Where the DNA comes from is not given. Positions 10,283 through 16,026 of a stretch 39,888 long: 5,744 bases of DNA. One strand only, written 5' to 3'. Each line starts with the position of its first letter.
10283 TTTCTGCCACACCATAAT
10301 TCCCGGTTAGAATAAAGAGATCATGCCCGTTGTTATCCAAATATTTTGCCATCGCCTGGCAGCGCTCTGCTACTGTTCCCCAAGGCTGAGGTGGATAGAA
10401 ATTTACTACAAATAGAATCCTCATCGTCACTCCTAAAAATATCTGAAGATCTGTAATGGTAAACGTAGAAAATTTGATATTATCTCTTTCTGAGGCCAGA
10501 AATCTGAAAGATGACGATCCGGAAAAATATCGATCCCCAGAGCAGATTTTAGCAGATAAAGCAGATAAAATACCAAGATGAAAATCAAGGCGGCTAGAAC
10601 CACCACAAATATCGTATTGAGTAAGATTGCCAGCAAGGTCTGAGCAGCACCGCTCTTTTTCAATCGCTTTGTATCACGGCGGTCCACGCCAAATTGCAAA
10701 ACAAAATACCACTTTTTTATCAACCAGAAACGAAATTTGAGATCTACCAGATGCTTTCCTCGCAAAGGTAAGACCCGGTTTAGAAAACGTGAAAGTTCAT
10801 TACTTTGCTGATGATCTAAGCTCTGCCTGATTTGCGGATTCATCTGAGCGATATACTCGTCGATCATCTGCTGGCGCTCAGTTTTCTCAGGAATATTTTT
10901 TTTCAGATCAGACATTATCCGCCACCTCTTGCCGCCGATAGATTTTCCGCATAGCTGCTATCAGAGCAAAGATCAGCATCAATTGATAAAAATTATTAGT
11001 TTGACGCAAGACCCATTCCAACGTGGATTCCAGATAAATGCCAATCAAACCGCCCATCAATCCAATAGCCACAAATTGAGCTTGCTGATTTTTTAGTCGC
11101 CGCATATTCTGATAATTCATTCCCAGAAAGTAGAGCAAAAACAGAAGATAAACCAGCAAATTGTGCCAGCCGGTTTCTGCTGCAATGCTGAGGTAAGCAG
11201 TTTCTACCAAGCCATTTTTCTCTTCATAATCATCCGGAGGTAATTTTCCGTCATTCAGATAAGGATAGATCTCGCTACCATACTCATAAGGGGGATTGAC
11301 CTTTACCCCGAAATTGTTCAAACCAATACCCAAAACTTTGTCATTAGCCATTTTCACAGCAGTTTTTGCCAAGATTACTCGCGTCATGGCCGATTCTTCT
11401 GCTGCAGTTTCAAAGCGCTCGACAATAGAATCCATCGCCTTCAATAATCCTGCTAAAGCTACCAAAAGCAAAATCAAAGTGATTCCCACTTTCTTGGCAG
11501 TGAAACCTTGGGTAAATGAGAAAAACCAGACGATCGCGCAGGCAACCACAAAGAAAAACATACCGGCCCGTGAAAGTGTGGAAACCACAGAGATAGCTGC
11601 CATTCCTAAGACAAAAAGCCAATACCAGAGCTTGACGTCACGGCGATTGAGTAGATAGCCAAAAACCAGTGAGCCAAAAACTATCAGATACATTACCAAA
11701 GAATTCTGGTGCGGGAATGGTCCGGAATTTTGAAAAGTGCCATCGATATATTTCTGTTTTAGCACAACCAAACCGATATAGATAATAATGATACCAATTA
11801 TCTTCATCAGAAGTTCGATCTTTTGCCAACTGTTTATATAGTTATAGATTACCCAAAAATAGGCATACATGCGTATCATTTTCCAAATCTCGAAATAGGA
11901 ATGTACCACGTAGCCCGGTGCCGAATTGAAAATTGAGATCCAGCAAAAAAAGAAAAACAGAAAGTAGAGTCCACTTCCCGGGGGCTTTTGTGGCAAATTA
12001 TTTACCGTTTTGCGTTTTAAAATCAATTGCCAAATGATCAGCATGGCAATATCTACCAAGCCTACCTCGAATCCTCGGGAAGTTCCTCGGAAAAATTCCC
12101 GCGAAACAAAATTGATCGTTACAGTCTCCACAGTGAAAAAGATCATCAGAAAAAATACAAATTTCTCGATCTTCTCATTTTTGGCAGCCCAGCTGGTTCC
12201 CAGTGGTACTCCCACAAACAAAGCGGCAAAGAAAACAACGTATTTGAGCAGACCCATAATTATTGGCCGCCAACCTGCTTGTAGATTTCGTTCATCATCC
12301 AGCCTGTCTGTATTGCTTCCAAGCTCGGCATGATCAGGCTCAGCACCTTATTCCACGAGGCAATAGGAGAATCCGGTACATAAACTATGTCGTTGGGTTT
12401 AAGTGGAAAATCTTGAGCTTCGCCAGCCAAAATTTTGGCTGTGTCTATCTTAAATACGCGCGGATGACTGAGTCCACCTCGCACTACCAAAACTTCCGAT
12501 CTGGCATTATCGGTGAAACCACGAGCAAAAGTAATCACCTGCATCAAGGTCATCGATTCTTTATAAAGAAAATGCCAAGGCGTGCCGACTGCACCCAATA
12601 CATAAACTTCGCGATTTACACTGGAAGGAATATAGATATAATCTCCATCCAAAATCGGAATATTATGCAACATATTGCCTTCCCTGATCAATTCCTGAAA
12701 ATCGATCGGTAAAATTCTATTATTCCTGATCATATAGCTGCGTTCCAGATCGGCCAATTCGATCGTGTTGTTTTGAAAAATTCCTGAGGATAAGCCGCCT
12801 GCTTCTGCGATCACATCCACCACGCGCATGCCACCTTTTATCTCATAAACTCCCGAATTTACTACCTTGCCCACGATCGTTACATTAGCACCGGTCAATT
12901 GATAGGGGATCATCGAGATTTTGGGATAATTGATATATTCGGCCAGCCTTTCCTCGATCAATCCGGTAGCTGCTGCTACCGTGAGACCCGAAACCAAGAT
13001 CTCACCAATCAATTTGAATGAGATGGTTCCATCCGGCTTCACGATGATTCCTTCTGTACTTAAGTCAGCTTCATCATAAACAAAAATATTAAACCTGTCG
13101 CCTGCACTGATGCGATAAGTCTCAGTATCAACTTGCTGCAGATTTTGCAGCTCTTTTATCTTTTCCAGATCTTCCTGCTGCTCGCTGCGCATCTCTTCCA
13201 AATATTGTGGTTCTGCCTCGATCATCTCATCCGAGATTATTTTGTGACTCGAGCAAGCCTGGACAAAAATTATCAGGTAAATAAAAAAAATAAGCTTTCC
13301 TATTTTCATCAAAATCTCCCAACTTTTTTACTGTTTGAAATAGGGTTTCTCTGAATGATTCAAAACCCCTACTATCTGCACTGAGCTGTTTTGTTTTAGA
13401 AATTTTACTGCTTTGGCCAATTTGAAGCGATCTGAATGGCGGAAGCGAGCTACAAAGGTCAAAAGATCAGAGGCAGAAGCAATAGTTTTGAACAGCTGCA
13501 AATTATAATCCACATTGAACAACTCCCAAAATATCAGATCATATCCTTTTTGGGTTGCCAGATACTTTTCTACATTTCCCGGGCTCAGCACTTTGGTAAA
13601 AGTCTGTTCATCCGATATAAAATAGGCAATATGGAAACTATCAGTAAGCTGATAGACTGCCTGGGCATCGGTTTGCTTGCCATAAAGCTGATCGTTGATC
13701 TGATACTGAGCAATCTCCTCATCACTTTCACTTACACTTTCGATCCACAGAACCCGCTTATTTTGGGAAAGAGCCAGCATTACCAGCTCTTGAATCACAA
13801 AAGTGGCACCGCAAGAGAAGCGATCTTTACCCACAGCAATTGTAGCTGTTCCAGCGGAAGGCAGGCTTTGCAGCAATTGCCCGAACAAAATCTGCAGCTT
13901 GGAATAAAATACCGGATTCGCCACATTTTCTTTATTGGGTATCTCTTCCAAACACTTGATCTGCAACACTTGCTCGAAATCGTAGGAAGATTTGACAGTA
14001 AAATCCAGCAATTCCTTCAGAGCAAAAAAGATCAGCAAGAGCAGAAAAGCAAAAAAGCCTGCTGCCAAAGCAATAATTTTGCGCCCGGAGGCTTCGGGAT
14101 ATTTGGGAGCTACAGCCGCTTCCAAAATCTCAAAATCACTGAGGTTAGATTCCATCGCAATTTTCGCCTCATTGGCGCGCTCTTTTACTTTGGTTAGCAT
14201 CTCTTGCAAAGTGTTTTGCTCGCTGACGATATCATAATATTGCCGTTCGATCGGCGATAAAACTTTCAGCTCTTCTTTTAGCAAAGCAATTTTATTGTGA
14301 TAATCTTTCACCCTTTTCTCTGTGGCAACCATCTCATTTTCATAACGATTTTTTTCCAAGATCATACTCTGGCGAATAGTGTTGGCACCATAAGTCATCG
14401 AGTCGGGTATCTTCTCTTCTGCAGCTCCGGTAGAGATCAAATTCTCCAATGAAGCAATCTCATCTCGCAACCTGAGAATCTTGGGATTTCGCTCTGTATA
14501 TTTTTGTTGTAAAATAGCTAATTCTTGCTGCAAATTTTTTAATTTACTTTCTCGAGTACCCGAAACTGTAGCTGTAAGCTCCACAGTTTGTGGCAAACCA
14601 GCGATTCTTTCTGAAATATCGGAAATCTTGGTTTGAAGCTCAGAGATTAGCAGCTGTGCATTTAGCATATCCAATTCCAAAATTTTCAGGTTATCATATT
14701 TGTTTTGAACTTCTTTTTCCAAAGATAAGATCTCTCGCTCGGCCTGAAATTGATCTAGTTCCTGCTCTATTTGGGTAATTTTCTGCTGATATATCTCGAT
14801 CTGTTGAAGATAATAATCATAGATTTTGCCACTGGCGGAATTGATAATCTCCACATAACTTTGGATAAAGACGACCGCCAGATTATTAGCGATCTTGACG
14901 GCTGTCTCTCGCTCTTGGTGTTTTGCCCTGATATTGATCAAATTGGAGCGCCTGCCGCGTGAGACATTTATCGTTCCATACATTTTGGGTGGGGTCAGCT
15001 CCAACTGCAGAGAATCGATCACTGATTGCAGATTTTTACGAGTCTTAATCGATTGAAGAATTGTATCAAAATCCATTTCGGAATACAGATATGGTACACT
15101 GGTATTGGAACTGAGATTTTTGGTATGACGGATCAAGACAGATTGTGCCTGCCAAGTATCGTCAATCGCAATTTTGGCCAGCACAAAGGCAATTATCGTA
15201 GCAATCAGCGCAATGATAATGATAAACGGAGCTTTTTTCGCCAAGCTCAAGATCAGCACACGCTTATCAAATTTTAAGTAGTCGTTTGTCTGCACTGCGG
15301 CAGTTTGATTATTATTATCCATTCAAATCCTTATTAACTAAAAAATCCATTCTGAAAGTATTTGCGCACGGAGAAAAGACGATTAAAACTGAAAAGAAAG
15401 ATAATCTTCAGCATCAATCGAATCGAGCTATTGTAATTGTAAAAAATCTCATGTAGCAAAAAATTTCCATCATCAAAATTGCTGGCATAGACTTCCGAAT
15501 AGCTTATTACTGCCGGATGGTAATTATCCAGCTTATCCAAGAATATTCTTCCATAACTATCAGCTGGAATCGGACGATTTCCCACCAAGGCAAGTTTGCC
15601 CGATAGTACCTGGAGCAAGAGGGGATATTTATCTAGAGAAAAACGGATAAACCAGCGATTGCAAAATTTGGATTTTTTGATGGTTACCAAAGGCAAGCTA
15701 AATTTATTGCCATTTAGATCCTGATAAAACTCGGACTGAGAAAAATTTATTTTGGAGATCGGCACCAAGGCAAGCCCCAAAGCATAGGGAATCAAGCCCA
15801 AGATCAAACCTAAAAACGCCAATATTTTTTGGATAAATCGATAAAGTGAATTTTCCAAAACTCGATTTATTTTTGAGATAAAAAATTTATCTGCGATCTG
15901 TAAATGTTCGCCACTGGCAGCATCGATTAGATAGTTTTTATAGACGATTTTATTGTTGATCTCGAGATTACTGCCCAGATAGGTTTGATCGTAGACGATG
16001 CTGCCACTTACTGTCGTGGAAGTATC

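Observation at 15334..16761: GlmU-like (NTP-transferase plus beta-helix) fused to a monotopic PGT-like domain, with both catalytic signatures apparently broken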

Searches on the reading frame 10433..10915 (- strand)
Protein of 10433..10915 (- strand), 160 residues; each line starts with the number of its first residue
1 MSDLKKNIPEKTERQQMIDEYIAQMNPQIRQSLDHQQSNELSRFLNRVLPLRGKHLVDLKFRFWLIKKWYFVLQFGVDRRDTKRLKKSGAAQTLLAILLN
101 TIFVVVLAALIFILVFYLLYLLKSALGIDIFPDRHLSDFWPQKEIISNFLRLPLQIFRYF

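Call 20: search_protein_families(library=pfam, proteins=[window:10433-10915:-], max_evalue=0.001)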
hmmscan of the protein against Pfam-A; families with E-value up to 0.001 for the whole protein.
window:10433-10915:- (160 aa): 0 families

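Call 51: search_protein_families(library=pfam, proteins=[window:10433-10915:-], max_evalue=10)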
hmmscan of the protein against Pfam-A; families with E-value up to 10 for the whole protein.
window:10433-10915:- (160 aa): 3 families
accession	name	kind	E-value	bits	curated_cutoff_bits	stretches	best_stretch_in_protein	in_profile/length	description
PF11333.13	DUF3135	-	0.027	15.2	22.7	1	3-38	10-47/81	Protein of unknown function (DUF3135)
PF15168.11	TRIQK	-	0.029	14.7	27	1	96-129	45-78/79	Triple QxxK/R motif-containing protein family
PF12553.13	DUF3742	-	0.25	11.8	27.2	1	77-124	27-73/120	Protein of unknown function (DUF3742)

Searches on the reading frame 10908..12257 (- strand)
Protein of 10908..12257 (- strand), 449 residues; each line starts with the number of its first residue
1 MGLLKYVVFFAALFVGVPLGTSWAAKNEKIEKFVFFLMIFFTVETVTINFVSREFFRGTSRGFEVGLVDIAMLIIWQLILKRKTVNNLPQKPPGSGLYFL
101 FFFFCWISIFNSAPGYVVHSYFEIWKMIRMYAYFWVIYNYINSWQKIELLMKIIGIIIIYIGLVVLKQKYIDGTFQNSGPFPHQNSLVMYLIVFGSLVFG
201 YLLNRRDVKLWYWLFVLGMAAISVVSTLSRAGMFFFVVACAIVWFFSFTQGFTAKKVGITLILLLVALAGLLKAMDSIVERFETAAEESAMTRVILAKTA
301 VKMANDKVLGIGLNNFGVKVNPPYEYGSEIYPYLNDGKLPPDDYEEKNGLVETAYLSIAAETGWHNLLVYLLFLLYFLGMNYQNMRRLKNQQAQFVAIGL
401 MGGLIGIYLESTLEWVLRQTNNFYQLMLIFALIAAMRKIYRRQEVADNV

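Call 3: search_protein_families(library=pfam, proteins=[window:10908-12257:-], max_evalue=1)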
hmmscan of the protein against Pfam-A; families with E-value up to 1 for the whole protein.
window:10908-12257:- (449 aa): 1 family
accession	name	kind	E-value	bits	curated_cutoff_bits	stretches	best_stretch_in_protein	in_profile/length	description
PF04932.20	Wzy_C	-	1.1e-11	45.2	31.7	1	217-370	3-148/149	O-Antigen ligase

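Call 40: search_protein_families(library=ncbifam, proteins=[window:10908-12257:-], max_evalue=0.00001)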
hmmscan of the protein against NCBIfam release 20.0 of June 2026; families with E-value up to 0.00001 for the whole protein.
window:10908-12257:- (449 aa): 0 families

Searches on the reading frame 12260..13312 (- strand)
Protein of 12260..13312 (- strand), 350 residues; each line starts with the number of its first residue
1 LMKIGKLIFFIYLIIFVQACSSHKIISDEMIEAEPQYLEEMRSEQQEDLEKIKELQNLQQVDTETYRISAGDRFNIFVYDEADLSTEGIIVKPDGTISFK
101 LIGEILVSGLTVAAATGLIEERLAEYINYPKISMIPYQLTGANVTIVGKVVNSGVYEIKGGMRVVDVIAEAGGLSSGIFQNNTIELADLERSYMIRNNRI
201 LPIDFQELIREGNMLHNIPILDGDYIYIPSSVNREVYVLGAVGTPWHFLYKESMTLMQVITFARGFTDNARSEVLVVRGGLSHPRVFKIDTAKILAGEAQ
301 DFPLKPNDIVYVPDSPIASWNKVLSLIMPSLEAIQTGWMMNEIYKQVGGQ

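Call 3: search_protein_families(library=pfam, proteins=[window:12260-13312:-], max_evalue=1)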
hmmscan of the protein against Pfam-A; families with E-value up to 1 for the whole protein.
window:12260-13312:- (350 aa): 4 families
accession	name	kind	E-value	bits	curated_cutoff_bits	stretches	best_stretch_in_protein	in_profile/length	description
PF02563.21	Poly_export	-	8.5e-19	68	28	1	63-133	4-73/77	Polysaccharide biosynthesis/export protein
PF10531.15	SLBB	-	1.5e-18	66.8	27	2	144-176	2-34/55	SLBB domain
PF22461.2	SLBB_2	-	2.9e-18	66.2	27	2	235-312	2-79/79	SLBB domain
PF18412.6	Wza_C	-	0.033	14.4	25.8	1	316-335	2-21/30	Outer-membrane lipoprotein Wza C-terminal domain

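Call 40: search_protein_families(library=ncbifam, proteins=[window:12260-13312:-], max_evalue=0.00001)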
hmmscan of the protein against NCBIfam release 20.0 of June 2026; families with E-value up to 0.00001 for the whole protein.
window:12260-13312:- (350 aa): 4 families
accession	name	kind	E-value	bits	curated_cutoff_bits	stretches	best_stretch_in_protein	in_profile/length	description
TIGR03027.2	pepcterm_export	equivalog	1.4e-39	135.5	180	2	65-231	2-167/169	XrtA/PEP-CTERM system exopolysaccharide export protein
NF011658.0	PRK15078.1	subfamily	7.5e-33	113.8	333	1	33-335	55-367/380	polysaccharide export protein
TIGR03028.1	EpsE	equivalog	1.5e-29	103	262.65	1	66-315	2-237/239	polysaccharide export protein EpsE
NF041843.1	EpsY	equivalog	2.8e-23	82.2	320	1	54-177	41-163/211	exopolysaccharide export protein EpsY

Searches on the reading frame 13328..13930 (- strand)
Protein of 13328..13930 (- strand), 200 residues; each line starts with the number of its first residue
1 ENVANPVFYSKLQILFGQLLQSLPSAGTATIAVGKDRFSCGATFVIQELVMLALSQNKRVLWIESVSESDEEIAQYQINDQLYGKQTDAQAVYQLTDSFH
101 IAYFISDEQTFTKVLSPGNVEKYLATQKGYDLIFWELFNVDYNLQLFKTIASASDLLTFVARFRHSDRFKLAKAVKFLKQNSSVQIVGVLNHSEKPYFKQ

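Call 50: search_solved_structures(query=window:13328-13930:-, max_evalue=10, show_alignments=1)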
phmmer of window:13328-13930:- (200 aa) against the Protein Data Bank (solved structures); distinct sequences matched with E-value up to 10: 0.

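Call 51: search_protein_families(library=pfam, proteins=[window:13328-13930:-], max_evalue=10)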
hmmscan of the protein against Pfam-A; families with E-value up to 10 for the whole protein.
window:13328-13930:- (200 aa): 0 families

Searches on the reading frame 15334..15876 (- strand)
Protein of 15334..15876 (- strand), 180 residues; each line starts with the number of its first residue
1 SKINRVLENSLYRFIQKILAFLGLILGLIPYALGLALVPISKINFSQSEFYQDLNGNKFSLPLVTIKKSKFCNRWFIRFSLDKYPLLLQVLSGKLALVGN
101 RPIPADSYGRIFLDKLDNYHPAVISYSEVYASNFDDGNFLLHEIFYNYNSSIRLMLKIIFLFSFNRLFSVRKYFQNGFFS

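Call 52: search_protein_representatives(alignment_id=A2)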
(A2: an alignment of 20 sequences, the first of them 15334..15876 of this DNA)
Query: 20 sequences, 174 profile positions. Proteins with E-value up to 0.001 (for the whole library): 10824; up to 1e-10: 248; up to 1e-30: 58. The best 150 are listed.
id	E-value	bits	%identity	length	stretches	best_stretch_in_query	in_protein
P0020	8.0e-50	185.1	-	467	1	1-172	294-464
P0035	9.2e-47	175.1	-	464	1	1-170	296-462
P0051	1.9e-46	174.1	-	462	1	1-170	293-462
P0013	1.3e-45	171.4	-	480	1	1-172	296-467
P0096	1.1e-44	168.4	-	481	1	1-172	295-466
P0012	3.3e-44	166.8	-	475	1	1-173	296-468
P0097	3.3e-43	163.6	-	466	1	1-169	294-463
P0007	7.8e-43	162.4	-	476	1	1-173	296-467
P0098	2.7e-42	160.6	-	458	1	1-167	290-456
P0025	4.2e-42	160.0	-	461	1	1-169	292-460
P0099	1.0e-41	158.7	-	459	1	1-171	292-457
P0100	2.9e-40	154.0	-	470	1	2-173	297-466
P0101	1.2e-39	151.9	-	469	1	1-170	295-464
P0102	2.1e-39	151.2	-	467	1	1-171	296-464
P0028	3.8e-39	150.3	-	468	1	6-169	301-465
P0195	2.3e-18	82.7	-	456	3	70-164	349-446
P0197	3.0e-18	82.3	-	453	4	71-166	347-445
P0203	2.8e-17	79.1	-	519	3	71-168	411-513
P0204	3.7e-17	78.7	-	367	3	71-164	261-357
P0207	8.9e-17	77.5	-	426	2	72-166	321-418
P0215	5.5e-16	74.9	-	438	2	9-164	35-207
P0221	2.5e-15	72.8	-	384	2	68-165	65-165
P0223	4.8e-15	71.9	-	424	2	71-165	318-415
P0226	1.4e-14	70.3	-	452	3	72-165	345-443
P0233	5.9e-14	68.3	-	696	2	72-164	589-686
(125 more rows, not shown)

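Call 57: search_protein_families(library=pfam, proteins=[P0226, P0207, P0223, P0204, P0203, P0233, P0215, P0195, P0197, P0221], max_evalue=0.01)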
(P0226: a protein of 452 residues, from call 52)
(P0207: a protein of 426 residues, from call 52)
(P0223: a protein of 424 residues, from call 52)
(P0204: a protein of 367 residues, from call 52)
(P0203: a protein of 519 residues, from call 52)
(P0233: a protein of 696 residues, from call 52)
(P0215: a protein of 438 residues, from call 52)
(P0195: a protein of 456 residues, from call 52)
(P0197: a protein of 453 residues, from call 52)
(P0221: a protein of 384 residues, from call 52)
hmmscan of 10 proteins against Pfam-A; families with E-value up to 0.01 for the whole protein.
P0226 (452 aa): 1 family
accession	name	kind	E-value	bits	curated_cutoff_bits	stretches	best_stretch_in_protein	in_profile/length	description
PF02397.22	Bac_transf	-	3.5e-85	284.5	27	2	256-447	1-179/179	Bacterial sugar transferase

P0207 (426 aa): 1 family
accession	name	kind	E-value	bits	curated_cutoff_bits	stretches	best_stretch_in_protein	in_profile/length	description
PF02397.22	Bac_transf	-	2.9e-93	310.8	27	2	228-421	1-179/179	Bacterial sugar transferase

P0223 (424 aa): 1 family
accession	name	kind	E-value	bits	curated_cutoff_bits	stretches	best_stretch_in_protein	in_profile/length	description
PF02397.22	Bac_transf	-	1.8e-91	304.9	27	3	226-419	1-179/179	Bacterial sugar transferase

P0204 (367 aa): 1 family
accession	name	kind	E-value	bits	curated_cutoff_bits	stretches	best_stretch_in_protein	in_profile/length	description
PF02397.22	Bac_transf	-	1.3e-99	331.4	27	2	151-361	1-178/179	Bacterial sugar transferase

P0203 (519 aa): 1 family
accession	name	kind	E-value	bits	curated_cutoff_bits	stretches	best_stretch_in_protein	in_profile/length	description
PF02397.22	Bac_transf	-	4.7e-93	310.1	27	2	323-514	1-179/179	Bacterial sugar transferase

P0233 (696 aa): 2 families
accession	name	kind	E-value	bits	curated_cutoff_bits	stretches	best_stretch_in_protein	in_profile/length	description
PF02397.22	Bac_transf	-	3.5e-94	313.8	27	2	500-690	1-178/179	Bacterial sugar transferase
PF13727.12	CoA_binding_3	-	3.3e-05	24.4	25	1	92-216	29-148/175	CoA-binding domain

P0215 (438 aa): 1 family
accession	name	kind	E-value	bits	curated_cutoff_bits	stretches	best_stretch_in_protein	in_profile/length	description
PF02397.22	Bac_transf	-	5.4e-119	394.7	27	2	243-433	1-178/179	Bacterial sugar transferase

P0195 (456 aa): 1 family
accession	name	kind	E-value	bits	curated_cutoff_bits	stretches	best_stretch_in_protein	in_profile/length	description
PF02397.22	Bac_transf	-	6.1e-109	361.9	27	2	240-450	1-178/179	Bacterial sugar transferase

P0197 (453 aa): 2 families
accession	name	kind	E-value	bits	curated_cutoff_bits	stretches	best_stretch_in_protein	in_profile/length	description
PF02397.22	Bac_transf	-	2.9e-122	405.3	27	2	255-448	1-179/179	Bacterial sugar transferase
PF05677.18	DUF818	-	0.0064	15.9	20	0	35-63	37-65/365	Chlamydia CHLPS protein (DUF818)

P0221 (384 aa): 1 family
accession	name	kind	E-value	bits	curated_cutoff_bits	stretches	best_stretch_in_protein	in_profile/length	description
PF02397.22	Bac_transf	-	3.3e-113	375.8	27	2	187-378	1-178/179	Bacterial sugar transferase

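Call 70: search_solved_structures(query=A2, max_evalue=0.001, show_alignments=3)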
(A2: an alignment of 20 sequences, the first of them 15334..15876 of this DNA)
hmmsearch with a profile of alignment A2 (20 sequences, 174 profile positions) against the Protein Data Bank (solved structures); distinct sequences matched with E-value up to 0.001: 7.
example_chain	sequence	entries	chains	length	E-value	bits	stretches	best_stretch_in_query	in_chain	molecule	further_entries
8e37_B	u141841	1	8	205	3.6e-11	46.2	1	6-164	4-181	N,N'-diacetylbacilliosaminyl-1-phosphate transferase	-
8g1n_A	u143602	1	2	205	9.3e-11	44.8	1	6-164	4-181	N,N'-diacetylbacilliosaminyl-1-phosphate transferase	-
30us_A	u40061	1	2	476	3.7e-10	42.9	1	70-164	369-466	UDP-Gal::undecaprenolphosphate Gal-1-P transferase WbaP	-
9s7s_A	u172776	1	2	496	3.9e-10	42.8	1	70-164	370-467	UDP-Gal::undecaprenolphosphate Gal-1-P transferase WbaP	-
30wc_A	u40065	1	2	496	3.9e-10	42.8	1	70-164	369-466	Undecaprenyl-phosphate galactose phosphotransferase WbaP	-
9s8l_A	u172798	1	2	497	3.9e-10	42.8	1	70-164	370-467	UDP-Gal::undecaprenolphosphate Gal-1-P transferase WbaP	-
8t53_A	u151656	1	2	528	7.8e-10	41.8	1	71-164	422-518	Undecaprenyl-phosphate galactose phosphotransferase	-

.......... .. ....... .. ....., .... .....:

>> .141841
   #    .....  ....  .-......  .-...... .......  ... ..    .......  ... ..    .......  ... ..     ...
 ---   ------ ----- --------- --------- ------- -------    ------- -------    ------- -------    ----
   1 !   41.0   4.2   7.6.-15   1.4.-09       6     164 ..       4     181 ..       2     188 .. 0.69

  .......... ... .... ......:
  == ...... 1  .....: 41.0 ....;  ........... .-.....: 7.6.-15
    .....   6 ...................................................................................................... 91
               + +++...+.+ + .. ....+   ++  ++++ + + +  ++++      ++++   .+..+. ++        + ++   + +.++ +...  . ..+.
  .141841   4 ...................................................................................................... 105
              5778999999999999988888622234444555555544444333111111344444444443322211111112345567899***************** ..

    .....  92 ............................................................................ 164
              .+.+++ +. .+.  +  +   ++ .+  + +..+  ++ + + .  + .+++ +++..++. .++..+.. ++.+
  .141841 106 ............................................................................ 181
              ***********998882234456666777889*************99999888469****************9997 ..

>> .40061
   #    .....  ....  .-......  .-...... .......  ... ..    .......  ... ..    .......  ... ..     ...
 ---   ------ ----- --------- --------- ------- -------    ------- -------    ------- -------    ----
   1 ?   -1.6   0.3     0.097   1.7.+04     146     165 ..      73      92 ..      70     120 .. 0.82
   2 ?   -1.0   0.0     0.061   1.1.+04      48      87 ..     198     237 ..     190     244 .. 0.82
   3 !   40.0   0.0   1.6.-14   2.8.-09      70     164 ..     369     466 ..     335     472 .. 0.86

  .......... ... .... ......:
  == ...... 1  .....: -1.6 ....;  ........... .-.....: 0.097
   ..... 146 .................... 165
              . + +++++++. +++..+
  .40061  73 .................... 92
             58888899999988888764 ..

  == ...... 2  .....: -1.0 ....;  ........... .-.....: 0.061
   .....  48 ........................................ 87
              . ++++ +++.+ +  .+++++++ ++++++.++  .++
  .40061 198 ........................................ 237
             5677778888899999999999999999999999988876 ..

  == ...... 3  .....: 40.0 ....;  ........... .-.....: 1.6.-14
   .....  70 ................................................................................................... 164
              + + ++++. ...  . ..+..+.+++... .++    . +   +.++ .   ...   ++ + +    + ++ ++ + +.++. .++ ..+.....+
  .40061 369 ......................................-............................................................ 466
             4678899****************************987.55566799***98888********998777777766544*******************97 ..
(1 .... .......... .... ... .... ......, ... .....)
